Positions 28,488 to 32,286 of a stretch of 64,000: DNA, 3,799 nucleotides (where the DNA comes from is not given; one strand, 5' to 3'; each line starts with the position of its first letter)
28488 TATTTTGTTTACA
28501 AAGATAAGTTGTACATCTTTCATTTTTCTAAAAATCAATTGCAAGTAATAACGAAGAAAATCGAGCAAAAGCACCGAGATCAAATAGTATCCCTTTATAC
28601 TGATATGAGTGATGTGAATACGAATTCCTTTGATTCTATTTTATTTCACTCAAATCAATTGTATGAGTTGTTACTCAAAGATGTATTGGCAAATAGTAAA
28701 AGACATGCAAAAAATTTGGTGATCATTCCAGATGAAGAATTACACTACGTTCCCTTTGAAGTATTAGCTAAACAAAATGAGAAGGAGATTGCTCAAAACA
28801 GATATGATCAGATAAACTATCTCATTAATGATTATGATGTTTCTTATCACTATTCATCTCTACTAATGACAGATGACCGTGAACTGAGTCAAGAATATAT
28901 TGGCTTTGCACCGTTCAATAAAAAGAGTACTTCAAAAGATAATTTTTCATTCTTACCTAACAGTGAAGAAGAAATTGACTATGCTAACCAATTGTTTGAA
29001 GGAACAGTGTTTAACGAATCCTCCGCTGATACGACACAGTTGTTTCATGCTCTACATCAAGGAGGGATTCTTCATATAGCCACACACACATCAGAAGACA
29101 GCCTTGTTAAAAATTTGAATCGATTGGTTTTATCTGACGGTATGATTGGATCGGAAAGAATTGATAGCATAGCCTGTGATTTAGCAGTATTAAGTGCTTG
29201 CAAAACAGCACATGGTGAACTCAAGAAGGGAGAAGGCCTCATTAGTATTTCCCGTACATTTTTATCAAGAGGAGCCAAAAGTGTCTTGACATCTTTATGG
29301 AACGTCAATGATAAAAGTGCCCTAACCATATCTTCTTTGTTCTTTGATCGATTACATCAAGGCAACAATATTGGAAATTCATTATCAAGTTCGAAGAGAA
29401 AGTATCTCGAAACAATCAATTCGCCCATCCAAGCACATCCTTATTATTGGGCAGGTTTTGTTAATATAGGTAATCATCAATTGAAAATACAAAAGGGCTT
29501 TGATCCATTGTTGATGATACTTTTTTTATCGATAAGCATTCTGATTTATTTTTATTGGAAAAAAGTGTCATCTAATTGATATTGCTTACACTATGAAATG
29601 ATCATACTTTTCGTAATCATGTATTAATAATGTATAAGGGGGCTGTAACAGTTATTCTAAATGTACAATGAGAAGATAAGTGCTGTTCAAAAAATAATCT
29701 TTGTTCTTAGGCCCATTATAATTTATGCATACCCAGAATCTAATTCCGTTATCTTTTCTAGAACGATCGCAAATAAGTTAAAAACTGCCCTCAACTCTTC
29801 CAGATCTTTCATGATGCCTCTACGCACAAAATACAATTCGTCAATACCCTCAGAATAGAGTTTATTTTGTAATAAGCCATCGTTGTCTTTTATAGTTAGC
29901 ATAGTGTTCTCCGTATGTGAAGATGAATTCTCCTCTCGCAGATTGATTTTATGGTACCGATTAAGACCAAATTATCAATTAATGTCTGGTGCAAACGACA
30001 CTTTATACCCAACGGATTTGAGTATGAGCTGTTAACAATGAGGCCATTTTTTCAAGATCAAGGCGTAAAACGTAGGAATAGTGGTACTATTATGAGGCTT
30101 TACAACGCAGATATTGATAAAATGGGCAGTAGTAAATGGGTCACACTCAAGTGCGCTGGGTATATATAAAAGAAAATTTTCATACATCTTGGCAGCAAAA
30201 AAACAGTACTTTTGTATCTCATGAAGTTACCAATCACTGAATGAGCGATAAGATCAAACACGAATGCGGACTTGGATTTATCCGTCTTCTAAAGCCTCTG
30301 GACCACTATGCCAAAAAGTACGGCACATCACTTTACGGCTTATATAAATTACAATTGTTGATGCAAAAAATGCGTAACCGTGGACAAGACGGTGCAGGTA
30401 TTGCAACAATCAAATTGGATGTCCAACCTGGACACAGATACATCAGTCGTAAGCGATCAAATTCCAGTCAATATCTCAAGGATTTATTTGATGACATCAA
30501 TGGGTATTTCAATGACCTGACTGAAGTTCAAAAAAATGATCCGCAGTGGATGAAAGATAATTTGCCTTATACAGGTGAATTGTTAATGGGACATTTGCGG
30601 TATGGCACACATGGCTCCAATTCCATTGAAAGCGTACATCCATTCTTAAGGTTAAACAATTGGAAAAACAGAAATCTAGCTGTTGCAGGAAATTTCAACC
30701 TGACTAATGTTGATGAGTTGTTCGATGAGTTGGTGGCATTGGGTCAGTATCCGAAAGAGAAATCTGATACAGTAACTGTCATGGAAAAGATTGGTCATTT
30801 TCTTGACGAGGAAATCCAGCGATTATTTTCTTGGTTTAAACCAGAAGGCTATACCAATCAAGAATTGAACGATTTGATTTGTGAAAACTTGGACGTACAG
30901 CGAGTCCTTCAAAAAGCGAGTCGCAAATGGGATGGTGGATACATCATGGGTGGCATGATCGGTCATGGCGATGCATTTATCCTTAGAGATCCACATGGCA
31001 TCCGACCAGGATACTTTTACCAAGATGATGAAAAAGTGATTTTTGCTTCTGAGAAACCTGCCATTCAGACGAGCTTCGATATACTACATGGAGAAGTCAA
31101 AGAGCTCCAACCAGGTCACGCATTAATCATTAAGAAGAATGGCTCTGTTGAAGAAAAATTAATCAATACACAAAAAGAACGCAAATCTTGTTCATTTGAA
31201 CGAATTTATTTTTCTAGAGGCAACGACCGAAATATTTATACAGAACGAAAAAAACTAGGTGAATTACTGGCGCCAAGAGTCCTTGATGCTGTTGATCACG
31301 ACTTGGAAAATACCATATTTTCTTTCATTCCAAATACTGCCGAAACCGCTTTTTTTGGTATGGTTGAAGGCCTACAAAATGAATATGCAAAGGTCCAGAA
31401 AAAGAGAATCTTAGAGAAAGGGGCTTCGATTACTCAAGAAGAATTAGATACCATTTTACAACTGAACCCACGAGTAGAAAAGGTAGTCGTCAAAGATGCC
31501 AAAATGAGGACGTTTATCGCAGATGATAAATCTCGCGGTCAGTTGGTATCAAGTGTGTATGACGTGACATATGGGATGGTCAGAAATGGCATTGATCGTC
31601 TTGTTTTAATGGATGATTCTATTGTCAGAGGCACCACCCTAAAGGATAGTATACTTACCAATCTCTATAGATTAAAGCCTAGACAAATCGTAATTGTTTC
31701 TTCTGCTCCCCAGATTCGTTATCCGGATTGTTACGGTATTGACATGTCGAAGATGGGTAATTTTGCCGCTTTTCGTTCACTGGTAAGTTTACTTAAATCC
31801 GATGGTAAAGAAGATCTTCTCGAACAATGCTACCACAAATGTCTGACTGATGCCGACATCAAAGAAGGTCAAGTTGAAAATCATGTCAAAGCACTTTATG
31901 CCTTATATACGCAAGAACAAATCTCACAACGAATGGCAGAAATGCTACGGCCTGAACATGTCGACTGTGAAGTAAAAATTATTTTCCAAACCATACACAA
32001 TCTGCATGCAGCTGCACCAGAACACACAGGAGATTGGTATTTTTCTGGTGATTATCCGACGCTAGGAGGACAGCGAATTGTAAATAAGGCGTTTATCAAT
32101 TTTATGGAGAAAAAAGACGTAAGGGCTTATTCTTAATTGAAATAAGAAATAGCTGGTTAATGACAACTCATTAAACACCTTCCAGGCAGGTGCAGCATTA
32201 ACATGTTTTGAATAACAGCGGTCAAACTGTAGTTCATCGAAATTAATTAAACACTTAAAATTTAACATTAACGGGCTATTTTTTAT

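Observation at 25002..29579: Stand-alone sigma / anti-sigma-like / T9SS-tailed protein / TPR-CHAT protease module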

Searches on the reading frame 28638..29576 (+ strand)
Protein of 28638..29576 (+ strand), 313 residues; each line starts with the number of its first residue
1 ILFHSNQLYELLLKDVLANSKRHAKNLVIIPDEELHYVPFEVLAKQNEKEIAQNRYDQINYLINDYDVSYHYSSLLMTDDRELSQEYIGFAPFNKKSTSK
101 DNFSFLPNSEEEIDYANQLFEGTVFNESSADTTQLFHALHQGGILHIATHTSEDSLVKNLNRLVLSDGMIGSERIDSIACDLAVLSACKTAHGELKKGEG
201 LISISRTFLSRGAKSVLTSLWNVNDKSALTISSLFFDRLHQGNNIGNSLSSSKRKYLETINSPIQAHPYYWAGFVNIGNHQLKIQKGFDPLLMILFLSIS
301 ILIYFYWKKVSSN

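Call 39: find_related_loci(query=A2, collection=genome_contigs, flank=8000)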
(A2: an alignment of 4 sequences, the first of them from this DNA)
Query A2 (313 aa) in genome_contigs; peptide patterns used: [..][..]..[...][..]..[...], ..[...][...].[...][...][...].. (x = any residue, [..] = any of these).
598 stretches matched a pattern (row limit reached: there are more); 535 encode a relative of the query (tblastn E <= 1e-3); the best 80 are kept; 79 distinct loci.
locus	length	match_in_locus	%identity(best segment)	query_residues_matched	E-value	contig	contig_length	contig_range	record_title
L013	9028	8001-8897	36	5-298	2e-59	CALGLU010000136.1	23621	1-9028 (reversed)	MAG: uncultured Saprospiraceae bacterium isolate H3_Bin_METABAT__97_1_1 genome assembly, contig: c_000002684363, whole g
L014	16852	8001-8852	40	5-284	1e-62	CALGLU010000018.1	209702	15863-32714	MAG: uncultured Saprospiraceae bacterium isolate H3_Bin_METABAT__97_1_1 genome assembly, contig: c_000002505274, whole g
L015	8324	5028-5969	35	7-312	1e-48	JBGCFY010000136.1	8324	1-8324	MAG: Saprospiraceae bacterium isolate SGMAG-11 contig136, whole genome shotgun sequence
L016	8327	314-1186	34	5-279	3e-46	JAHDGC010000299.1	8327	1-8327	MAG: Saprospiraceae bacterium isolate MAG-37 RZ_23863, whole genome shotgun sequence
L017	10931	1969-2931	34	8-309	3e-45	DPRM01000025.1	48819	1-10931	MAG TPA_asm: Prolixibacteraceae bacterium isolate UBA8504 contig_318614, whole genome shotgun sequence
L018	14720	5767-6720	33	5-308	2e-45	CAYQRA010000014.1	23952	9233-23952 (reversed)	MAG TPA_asm: uncultured Saprospiraceae bacterium isolate SRP065251_co2_7 genome assembly, contig: NODE_1000_length_23952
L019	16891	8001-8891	33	4-288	3e-43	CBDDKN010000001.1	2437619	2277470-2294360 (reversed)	MAG: Saprospiraceae bacterium isolate 725c2dce-8a2b-4b39-aa15-ffadb343fa20 genome assembly, contig: contig_1, whole geno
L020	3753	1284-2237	31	23-313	1e-42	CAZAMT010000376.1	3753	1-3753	MAG TPA_asm: uncultured Bacteroidales bacterium isolate binchicken_co8_368 genome assembly, contig: NODE_49841_length_37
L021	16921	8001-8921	33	5-311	1e-42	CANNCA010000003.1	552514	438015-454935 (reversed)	uncultured Flavobacteriaceae bacterium isolate N2Y089-1.fasta genome assembly, contig: NODE_3, whole genome shotgun sequ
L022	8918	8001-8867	33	5-279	3e-41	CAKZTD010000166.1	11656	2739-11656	MAG: uncultured Saprospiraceae bacterium isolate R3_Bin_METABAT__293_1 genome assembly, contig: c_000000765791, whole ge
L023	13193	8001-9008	29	8-309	3e-41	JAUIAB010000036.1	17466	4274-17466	MAG: Bacteroidia bacterium isolate 5_bin.25 NODE_2457_length_17466_cov_1.833381, whole genome shotgun sequence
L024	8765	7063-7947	34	8-288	3e-41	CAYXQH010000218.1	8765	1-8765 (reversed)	MAG TPA_asm: uncultured Saprospiraceae bacterium isolate binchicken_co385_29 genome assembly, contig: NODE_6655_length_8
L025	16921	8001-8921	31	4-303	8e-41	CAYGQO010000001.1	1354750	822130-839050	MAG TPA_asm: uncultured Roseivirgaceae bacterium isolate ERP117304_co3_176 genome assembly, contig: NODE_1_length_135475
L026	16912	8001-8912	31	8-304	9e-41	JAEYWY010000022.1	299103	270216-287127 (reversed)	MAG: Bacteroidetes bacterium isolate OH_CBlB_291 k127_3704417, whole genome shotgun sequence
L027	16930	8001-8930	33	5-305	8e-41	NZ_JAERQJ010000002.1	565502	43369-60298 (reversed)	Aquimarina mytili strain KCTC 23302 scaffold2-size565502, whole genome shotgun sequence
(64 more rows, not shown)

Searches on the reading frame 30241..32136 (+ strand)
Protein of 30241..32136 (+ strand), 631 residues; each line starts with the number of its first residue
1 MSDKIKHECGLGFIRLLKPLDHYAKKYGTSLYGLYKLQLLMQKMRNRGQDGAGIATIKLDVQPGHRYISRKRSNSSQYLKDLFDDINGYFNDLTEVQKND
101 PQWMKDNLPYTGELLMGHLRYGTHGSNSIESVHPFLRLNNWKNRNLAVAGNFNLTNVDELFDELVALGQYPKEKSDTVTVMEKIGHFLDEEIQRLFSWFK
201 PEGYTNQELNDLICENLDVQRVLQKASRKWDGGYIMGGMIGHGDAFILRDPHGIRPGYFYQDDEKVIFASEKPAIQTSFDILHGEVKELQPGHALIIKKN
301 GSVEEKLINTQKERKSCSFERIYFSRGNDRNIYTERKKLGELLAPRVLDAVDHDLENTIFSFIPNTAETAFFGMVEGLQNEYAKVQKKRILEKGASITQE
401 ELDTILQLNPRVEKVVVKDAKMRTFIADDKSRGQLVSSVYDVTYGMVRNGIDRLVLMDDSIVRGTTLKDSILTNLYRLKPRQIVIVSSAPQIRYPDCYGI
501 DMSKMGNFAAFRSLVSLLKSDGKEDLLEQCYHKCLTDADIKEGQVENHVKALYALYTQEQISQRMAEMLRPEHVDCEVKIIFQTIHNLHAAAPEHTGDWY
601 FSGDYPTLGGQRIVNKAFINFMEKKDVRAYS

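Call 77: find_homologous_proteins(query=window:30241-32136:+, max_evalue=1e-50)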
Query window:30241-32136:+ (631 aa): 8000 proteins with E <= 1e-50 among 8000 candidates; the best 120 are listed.
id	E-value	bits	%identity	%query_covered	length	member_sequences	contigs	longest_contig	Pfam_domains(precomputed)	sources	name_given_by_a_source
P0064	0.0e+0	1372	93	100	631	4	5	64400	PF13522.12,PF13537.12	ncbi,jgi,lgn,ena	jgi:amidophosphoribosyltransferase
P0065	0.0e+0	1355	92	100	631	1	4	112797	PF13522.12,PF13537.12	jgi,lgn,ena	-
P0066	0.0e+0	1206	81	100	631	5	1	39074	PF13522.12,PF13537.12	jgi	-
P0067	0.0e+0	1194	80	100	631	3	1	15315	PF13522.12,PF13537.12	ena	-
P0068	0.0e+0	1110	74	100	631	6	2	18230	PF13522.12,PF13537.12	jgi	-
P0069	0.0e+0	1070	72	100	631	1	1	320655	PF13522.12,PF13537.12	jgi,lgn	-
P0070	0.0e+0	1067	72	100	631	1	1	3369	PF13522.12,PF13537.12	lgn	-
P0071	0.0e+0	1066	72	100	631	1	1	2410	PF13522.12,PF13537.12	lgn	-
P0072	0.0e+0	1010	68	100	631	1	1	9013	PF13522.12,PF13537.12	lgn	-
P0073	3.7e-298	1008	68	100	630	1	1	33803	PF13522.12,PF13537.12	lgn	-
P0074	9.2e-298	1007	68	100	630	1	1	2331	PF13522.12,PF13537.12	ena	-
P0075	9.6e-298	1007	67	100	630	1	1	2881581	PF13522.12,PF13537.12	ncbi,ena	-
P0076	4.2e-297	1005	68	100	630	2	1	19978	PF13522.12,PF13537.12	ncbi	-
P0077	1.3e-295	1000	66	100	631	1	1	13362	PF13522.12,PF13537.12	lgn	-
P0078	4.0e-295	998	67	100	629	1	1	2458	PF13522.12,PF13537.12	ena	-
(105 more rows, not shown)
